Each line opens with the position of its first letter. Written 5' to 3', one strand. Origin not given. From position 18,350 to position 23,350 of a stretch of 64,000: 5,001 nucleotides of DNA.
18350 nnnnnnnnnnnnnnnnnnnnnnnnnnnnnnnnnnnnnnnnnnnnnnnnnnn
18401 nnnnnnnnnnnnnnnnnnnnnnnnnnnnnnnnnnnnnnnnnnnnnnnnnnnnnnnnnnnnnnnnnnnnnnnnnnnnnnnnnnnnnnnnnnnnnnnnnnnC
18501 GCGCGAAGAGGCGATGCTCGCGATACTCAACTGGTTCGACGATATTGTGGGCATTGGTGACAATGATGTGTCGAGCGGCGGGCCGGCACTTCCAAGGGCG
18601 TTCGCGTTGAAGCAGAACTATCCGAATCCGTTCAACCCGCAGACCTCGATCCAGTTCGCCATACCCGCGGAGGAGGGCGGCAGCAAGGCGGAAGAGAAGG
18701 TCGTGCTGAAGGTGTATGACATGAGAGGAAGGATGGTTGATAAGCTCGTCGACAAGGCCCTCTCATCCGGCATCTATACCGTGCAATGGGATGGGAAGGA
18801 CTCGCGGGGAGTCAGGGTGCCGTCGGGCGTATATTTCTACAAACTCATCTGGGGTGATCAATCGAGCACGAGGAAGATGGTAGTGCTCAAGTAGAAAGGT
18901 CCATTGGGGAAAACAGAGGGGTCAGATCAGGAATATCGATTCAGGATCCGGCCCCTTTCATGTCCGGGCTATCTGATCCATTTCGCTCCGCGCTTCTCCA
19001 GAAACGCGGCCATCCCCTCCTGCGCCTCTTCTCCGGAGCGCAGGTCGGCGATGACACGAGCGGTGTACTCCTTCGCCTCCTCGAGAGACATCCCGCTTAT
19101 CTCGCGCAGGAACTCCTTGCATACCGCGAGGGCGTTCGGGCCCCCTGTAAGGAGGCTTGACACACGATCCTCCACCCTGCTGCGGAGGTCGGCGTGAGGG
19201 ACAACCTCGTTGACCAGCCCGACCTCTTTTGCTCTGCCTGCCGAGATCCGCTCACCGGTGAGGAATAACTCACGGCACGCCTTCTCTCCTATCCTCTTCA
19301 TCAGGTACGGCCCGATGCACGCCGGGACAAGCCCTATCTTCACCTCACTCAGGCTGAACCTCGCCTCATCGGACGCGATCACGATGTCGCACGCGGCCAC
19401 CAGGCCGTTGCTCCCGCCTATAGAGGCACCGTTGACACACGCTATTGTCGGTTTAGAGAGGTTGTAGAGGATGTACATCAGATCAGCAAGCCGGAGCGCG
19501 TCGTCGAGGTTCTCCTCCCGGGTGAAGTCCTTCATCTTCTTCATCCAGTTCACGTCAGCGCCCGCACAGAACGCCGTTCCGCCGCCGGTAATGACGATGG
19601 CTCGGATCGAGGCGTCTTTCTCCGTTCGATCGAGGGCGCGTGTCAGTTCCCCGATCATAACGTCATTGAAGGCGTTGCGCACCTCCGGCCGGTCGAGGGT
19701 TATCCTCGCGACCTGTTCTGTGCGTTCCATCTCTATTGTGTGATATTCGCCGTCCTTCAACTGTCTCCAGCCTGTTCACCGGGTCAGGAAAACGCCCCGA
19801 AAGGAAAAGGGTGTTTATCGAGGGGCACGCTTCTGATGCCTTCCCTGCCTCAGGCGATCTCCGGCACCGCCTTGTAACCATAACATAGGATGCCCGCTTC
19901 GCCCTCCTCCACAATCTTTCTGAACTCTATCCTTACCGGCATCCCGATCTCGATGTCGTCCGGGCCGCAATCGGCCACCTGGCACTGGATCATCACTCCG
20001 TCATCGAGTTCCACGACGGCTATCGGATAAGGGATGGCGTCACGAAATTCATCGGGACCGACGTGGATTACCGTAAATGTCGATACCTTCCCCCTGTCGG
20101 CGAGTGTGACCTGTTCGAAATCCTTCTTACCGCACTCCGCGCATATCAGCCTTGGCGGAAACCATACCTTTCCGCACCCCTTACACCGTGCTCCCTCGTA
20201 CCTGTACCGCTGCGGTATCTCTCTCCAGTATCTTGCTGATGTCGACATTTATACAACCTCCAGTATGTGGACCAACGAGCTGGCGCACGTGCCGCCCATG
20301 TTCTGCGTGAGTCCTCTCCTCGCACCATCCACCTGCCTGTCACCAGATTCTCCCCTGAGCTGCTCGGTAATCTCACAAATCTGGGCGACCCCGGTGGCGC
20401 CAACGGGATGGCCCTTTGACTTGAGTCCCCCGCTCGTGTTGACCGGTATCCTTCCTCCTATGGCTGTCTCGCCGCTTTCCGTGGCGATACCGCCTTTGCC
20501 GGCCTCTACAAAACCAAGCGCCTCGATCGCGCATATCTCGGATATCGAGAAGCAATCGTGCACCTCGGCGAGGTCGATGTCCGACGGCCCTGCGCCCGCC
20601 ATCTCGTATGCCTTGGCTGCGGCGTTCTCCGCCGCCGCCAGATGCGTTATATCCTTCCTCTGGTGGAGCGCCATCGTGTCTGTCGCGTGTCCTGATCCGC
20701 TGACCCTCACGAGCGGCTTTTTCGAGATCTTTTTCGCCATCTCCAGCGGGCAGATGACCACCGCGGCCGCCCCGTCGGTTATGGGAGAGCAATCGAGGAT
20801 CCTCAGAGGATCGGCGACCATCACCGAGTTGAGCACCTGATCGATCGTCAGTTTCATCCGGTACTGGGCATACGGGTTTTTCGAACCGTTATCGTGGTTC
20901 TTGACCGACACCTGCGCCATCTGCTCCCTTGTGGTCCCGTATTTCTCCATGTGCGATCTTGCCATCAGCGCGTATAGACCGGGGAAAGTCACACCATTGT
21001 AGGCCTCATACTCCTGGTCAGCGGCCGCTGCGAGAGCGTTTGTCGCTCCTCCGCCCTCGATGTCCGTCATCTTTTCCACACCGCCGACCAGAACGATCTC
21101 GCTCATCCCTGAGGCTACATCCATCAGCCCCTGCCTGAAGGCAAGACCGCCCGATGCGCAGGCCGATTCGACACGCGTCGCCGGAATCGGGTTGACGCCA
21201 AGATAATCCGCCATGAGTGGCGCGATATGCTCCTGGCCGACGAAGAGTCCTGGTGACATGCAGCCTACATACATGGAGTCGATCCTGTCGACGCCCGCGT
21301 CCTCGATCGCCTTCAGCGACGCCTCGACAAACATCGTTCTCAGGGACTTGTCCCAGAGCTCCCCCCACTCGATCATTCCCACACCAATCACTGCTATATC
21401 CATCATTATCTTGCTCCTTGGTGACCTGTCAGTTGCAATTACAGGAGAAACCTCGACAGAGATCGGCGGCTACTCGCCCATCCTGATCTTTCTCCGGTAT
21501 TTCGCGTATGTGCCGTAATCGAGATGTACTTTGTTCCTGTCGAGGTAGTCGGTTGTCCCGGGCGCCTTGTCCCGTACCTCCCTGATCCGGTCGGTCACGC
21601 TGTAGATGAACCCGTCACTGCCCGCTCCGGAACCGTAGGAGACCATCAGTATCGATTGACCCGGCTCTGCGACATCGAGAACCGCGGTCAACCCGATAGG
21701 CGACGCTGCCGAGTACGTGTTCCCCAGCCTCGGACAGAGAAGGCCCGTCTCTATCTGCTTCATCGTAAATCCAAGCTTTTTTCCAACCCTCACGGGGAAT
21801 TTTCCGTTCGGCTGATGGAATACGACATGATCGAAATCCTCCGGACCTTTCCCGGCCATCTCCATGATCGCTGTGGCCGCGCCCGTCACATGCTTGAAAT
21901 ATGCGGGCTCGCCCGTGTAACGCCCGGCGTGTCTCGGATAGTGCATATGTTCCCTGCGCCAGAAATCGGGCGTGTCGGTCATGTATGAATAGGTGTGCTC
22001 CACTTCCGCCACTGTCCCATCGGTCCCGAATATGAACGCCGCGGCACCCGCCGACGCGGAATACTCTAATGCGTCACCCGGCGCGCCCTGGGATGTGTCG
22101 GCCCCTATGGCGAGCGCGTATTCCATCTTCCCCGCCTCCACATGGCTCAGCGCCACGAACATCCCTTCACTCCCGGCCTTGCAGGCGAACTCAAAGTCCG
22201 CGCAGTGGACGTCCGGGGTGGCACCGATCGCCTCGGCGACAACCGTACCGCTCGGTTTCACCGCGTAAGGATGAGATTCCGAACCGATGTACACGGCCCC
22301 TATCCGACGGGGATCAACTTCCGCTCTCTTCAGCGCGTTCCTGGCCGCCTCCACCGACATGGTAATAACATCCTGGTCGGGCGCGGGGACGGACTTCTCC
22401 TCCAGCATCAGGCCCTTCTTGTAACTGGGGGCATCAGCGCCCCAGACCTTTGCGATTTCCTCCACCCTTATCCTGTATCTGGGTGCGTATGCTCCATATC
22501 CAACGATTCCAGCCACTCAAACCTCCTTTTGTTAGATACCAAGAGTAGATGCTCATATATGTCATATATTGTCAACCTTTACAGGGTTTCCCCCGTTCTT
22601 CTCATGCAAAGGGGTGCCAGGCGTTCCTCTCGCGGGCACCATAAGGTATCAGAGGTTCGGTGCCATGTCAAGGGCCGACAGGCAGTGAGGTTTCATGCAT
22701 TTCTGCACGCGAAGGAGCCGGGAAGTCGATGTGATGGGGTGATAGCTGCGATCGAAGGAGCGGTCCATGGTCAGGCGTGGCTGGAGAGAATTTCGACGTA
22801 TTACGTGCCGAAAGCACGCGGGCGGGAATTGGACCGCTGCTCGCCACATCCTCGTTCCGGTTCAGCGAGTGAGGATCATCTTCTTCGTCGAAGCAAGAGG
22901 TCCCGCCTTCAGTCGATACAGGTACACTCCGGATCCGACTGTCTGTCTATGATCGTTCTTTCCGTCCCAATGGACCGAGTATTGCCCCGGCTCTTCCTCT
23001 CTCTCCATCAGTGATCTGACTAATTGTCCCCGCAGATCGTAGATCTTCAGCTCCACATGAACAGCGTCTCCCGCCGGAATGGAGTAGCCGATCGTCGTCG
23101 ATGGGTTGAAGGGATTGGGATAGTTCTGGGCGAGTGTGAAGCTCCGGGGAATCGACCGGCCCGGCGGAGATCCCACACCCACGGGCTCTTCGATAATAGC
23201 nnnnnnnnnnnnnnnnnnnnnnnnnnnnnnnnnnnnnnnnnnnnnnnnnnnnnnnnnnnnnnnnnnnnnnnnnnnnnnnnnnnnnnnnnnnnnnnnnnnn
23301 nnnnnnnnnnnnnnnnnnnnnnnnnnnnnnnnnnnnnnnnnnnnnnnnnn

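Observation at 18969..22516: Archaeal-type HMG-CoA synthase / thiolase / DUF35 operon in a bacterium that also encodes IspE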

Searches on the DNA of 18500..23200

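Call 61: search_rna_families(source=window, start=18500, end=23200, threshold=evalue, max_evalue=1)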
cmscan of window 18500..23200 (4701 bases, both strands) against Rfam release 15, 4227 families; matches with E-value up to 1: 1.
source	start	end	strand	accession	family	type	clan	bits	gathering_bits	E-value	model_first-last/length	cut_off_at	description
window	19481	19539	-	RF01127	sR42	Gene; snRNA; snoRNA; CD-box;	-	17.7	38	0.65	1-63/63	no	Small nucleolar RNA sR42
